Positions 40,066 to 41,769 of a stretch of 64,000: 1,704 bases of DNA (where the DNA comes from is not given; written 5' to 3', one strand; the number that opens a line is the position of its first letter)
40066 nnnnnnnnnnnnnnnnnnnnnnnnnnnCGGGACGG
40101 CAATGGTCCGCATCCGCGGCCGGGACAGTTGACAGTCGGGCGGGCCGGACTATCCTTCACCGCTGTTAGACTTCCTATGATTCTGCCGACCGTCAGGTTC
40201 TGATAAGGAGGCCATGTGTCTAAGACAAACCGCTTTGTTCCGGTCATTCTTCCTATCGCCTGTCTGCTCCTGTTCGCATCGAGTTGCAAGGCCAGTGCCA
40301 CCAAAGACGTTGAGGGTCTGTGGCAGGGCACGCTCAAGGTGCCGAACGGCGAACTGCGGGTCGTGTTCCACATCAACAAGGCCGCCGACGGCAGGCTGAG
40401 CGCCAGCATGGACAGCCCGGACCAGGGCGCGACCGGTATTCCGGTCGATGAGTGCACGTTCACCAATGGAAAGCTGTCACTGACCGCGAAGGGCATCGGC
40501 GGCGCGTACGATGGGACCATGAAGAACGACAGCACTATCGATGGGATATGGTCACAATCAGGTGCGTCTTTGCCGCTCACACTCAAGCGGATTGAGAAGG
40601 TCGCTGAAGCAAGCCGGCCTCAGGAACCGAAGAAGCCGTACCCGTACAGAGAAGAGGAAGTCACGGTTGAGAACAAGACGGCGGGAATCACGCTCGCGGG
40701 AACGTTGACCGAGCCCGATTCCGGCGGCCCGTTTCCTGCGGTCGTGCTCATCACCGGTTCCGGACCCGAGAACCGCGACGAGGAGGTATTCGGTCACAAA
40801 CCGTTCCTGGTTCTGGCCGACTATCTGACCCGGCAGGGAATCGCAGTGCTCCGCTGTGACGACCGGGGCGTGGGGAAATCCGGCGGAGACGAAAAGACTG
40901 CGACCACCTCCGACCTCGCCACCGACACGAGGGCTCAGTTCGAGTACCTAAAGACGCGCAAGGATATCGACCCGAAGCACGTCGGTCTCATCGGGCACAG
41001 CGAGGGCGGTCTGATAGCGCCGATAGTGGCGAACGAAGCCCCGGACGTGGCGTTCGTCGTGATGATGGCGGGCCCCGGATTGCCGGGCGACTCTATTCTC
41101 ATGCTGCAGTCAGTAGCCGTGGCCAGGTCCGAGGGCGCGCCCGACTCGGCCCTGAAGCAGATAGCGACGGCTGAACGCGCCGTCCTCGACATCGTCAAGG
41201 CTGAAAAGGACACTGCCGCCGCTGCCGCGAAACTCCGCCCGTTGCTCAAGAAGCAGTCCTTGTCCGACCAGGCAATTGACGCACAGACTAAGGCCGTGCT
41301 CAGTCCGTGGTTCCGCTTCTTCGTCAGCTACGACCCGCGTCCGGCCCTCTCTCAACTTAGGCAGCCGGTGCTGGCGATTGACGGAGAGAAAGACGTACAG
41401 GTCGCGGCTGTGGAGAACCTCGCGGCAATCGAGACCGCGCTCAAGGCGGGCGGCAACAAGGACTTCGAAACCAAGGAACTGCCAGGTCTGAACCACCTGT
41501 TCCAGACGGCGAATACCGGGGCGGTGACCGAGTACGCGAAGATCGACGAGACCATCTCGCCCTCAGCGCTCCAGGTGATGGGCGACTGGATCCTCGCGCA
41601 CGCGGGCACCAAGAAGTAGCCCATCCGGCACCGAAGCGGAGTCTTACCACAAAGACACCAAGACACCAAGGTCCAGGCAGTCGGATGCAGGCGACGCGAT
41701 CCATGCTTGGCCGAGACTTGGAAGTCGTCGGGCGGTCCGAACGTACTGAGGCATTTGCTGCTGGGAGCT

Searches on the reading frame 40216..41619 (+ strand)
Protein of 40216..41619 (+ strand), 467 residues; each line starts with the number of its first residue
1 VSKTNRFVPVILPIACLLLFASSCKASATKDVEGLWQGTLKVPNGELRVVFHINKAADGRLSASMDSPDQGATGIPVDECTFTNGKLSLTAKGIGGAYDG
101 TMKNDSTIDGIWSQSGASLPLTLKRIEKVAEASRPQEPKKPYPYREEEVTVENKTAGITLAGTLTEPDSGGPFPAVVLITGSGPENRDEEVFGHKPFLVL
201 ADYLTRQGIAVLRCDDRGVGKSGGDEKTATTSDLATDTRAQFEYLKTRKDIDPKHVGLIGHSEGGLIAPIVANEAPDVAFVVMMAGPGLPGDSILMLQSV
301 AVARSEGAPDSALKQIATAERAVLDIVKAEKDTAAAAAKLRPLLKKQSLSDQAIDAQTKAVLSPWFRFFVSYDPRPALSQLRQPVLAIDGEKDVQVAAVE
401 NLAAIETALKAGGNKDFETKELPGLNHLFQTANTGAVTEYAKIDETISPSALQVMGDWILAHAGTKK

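Call 42: find_related_loci(query=window:40216-41619:+, collection=genome_contigs, flank=10000)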
Query window:40216-41619:+ (467 aa) in genome_contigs; peptide patterns used: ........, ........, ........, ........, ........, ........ (x = any residue, [..] = any of these).
198 stretches matched a pattern; 147 encode a relative of the query (tblastn E <= 1e-3); the best 80 are kept; 80 distinct loci.
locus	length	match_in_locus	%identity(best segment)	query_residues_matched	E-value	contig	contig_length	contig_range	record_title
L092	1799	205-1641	73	1-467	0e+0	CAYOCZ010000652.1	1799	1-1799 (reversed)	MAG TPA_asm: uncultured bacterium isolate binchicken_co332_72 genome assembly, contig: NODE_42451_length_1799_cov_8.2047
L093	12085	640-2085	73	1-467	0e+0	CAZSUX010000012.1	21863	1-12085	MAG TPA_asm: uncultured bacterium isolate binchicken_co129_836 genome assembly, contig: NODE_6718_length_21863_cov_7.482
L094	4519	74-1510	73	1-467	0e+0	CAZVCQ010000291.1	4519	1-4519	MAG TPA_asm: uncultured bacterium isolate SRP178699_co1_229 genome assembly, contig: NODE_29023_length_4519_cov_5.686604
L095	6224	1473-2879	73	10-467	0e+0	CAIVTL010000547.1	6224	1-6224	candidate division WOR-3 bacterium isolate AlinenSedimentsD0_bin-1181 genome assembly, contig: bin-1181:547/755, whole g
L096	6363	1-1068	79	119-462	0e+0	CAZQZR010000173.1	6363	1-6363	MAG TPA_asm: uncultured bacterium isolate SRP178699_co1_414 genome assembly, contig: NODE_17819_length_6363_cov_16.20799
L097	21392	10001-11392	60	15-466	3e-178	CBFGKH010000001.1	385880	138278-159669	MAG: candidate division WOR-3 bacterium isolate SZTDM_202207_bins_15.1 genome assembly, contig: NODE_1_length_385880_cov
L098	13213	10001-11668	56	16-460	8e-154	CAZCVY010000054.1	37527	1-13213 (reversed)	MAG TPA_asm: uncultured Acidobacteriota bacterium isolate binchicken_co3_110 genome assembly, contig: NODE_3239_length_3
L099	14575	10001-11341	55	33-466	3e-151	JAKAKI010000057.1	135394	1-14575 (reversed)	MAG: bacterium isolate WY4.bin59 NODE_124_length_135394_cov_6.837462, whole genome shotgun sequence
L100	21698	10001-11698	53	10-466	6e-145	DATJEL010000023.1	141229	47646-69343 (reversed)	MAG TPA_asm: Terriglobales bacterium isolate SMAG_U15432 k141_8389327, whole genome shotgun sequence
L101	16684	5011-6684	52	14-460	5e-142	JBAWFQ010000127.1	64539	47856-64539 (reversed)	MAG: Terriglobales bacterium isolate MFD04494_ilm_asm_bin13 k127_300909, whole genome shotgun sequence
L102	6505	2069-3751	51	15-466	8e-141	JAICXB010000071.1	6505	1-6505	MAG: Acidobacteriales bacterium isolate LS_FP_2_bin.87 k141_1919004_length_6505_cov_19.9591, whole genome shotgun sequen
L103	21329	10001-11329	50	32-460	4e-140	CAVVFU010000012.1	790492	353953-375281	MAG: uncultured Gemmataceae bacterium isolate MFD01716.bin.3.101 genome assembly, contig: contig_53495, whole genome sho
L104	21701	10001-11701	47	11-459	8e-140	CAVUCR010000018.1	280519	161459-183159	MAG: uncultured Ignavibacteria bacterium isolate MFD02923.bin.3.37 genome assembly, contig: contig_18766, whole genome s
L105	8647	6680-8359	51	7-459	3e-139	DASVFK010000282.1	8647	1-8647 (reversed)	MAG TPA_asm: Candidatus Angelobacter sp. isolate SMAG_U2087 k141_411763, whole genome shotgun sequence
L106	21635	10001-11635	53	25-460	4e-139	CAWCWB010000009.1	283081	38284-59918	MAG: uncultured Acidobacteriaceae bacterium isolate MFD03044.bin.1.101 genome assembly, contig: contig_54656, whole geno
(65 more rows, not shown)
